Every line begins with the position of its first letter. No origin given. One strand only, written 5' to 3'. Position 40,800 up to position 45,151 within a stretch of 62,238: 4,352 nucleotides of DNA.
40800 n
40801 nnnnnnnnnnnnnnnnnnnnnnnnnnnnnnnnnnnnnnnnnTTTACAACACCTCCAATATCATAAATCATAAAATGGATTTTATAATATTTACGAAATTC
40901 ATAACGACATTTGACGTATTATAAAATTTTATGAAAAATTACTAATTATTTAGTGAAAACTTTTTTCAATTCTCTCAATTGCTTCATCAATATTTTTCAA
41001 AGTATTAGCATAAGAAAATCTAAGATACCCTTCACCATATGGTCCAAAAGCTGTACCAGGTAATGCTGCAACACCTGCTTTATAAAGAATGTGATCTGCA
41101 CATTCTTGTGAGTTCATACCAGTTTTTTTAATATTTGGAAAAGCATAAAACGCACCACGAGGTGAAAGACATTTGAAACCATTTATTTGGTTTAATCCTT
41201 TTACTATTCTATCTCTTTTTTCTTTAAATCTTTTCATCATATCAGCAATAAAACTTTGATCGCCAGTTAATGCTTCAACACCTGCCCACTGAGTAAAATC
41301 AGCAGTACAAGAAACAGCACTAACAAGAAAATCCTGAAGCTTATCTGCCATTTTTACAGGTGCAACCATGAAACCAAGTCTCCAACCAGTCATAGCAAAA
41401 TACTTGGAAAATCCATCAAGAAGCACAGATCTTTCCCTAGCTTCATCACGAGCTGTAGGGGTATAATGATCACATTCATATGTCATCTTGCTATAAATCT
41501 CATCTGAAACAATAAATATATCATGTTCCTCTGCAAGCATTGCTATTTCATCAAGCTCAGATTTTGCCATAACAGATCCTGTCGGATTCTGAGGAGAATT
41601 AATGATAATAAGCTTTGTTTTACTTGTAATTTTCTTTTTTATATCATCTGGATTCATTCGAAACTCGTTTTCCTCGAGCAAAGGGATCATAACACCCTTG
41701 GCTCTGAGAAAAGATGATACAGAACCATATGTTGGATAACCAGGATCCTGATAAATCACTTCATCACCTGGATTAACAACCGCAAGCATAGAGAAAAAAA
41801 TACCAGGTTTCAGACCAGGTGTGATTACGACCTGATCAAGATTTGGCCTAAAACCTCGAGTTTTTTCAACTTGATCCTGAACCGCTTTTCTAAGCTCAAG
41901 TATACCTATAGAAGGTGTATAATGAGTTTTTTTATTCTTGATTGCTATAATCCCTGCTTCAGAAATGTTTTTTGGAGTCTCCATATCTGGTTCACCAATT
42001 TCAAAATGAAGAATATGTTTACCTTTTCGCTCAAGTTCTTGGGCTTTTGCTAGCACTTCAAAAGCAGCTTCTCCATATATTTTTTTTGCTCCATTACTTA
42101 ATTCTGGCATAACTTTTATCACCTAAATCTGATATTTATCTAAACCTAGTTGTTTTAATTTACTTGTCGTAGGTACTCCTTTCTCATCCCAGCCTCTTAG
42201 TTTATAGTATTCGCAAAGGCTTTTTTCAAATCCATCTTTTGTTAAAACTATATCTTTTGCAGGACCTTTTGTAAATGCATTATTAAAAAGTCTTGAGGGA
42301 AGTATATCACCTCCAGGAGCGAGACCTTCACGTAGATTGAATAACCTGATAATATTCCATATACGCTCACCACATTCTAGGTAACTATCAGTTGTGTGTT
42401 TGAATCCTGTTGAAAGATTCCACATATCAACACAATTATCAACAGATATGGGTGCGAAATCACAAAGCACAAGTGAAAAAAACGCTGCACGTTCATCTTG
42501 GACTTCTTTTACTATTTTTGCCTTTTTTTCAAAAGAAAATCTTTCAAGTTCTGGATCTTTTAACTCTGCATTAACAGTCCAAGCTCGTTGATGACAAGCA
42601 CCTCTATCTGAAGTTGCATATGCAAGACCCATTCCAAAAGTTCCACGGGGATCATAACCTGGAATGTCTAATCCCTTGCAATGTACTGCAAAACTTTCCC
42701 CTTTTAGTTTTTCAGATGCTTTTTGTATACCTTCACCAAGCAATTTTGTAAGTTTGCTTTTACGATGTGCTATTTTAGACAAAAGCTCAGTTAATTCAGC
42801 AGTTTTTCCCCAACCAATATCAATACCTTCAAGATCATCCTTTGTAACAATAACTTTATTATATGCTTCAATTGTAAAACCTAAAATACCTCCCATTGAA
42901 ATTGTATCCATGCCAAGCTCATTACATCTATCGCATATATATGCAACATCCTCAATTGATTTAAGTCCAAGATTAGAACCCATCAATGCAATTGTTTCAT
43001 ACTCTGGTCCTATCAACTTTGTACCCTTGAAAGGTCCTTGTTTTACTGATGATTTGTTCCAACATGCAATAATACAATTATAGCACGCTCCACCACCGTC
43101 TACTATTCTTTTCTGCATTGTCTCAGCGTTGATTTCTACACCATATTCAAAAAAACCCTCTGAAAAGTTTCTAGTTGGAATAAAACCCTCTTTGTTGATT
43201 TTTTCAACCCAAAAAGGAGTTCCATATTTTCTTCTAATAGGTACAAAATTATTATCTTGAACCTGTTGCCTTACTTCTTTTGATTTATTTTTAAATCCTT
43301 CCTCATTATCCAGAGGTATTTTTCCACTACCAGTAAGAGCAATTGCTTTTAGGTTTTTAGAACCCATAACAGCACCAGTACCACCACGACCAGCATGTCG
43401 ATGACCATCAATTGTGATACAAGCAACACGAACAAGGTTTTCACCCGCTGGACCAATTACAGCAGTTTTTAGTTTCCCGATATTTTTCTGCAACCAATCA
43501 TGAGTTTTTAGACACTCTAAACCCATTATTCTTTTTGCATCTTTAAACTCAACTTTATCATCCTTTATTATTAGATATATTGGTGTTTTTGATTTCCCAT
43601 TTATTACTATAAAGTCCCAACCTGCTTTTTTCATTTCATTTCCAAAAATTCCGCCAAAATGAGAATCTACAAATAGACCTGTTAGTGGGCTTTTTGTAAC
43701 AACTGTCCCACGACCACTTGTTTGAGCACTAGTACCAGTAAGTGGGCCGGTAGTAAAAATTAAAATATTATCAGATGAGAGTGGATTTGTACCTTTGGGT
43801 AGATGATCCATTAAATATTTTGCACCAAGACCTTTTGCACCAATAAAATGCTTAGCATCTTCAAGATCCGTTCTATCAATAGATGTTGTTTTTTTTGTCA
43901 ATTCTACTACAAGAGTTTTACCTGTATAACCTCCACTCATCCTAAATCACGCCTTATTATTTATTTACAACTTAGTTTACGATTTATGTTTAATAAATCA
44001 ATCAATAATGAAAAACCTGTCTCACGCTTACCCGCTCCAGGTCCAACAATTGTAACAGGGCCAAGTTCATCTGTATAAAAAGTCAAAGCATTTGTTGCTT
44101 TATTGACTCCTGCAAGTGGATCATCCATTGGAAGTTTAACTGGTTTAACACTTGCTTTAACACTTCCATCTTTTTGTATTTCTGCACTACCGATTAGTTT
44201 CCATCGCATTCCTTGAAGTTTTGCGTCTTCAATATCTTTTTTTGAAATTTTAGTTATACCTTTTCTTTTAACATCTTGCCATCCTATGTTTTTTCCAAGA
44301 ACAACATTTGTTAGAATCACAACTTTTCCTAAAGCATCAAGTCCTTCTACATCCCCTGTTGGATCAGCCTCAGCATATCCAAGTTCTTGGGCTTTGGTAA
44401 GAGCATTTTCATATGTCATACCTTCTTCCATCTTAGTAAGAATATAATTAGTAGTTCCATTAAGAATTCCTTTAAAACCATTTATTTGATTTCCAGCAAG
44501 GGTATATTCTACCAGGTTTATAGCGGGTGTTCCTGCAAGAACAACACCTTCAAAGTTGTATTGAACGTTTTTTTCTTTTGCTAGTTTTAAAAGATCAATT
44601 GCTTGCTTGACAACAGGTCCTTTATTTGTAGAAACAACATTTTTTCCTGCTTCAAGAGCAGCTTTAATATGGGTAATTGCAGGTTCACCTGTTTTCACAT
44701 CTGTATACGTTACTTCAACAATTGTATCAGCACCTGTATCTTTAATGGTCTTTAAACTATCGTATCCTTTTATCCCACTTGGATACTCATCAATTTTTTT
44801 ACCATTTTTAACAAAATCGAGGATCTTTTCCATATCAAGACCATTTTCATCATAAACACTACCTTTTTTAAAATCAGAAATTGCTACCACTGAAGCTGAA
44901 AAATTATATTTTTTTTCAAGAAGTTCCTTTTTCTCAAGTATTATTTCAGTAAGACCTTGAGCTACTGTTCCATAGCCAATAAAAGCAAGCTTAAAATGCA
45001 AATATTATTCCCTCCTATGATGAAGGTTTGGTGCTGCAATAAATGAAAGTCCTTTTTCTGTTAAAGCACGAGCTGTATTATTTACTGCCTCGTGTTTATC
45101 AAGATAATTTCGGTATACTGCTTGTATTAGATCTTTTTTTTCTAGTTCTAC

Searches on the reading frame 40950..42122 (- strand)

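Call 40: search_protein_families(library=pfam, proteins=[window:40950-42122:-], max_evalue=0.0001)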
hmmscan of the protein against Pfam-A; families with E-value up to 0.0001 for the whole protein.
window:40950-42122:- (390 aa): 4 families
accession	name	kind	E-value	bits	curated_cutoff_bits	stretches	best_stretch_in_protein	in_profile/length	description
PF00155.27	Aminotran_1_2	-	6.5e-62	210.2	19.7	1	36-385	2-361/361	Aminotransferase class I and II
PF01053.26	Cys_Met_Meta_PP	-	9.9e-07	28.1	27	1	108-209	80-175/381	Cys/Met metabolism PLP-dependent enzyme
PF01041.23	DegT_DnrJ_EryC1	-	4.7e-06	26.5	19.8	1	115-207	60-145/360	DegT/DnrJ/EryC1/StrS aminotransferase family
PF00266.25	Aminotran_5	-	9.1e-05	22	21.5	0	114-208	83-176/371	Aminotransferase class-V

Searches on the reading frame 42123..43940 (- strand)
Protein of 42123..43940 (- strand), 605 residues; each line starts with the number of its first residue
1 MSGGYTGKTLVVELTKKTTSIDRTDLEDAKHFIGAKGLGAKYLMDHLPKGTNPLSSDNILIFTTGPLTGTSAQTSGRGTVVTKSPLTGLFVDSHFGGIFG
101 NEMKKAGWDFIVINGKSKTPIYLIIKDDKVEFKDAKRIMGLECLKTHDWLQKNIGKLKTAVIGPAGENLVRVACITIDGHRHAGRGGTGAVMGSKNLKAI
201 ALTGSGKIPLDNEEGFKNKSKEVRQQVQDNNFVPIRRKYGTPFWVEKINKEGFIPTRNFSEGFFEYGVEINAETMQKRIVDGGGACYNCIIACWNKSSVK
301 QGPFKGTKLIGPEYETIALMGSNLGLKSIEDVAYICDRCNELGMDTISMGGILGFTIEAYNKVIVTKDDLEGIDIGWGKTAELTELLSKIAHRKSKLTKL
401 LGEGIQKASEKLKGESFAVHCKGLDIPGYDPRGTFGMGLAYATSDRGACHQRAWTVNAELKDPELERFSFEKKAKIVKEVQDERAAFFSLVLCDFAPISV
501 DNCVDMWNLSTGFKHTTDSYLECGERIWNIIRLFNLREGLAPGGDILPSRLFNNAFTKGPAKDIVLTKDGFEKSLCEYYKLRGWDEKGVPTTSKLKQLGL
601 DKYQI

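Call 40: search_protein_families(library=pfam, proteins=[window:42123-43940:-], max_evalue=0.0001)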
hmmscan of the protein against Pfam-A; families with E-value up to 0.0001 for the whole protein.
window:42123-43940:- (605 aa): 2 families
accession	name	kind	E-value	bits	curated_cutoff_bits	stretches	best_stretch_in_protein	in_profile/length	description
PF01314.23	AFOR_C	-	3.9e-123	411.8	27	1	221-600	4-385/385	Aldehyde ferredoxin oxidoreductase, domains 2 & 3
PF02730.20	AFOR_N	-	4.4e-75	252.2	29.8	1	7-204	1-198/199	Aldehyde ferredoxin oxidoreductase, N-terminal domain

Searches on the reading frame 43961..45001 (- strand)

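Call 40: search_protein_families(library=pfam, proteins=[window:43961-45001:-], max_evalue=0.0001)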
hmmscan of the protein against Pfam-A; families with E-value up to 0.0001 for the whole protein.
window:43961-45001:- (346 aa): 3 families
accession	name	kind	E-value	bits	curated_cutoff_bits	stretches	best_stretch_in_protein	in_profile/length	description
PF00742.24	Homoserine_dh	-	3e-59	200.2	22.9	1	159-337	1-173/173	Homoserine dehydrogenase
PF00208.27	ELFV_dehydrog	-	1.2e-06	28.9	23.4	1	29-88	49-109/241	Glutamate/Leucine/Phenylalanine/Valine dehydrogenase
PF03447.22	NAD_binding_3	-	7.9e-05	23.8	24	0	9-151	1-116/116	Homoserine dehydrogenase, NAD binding domain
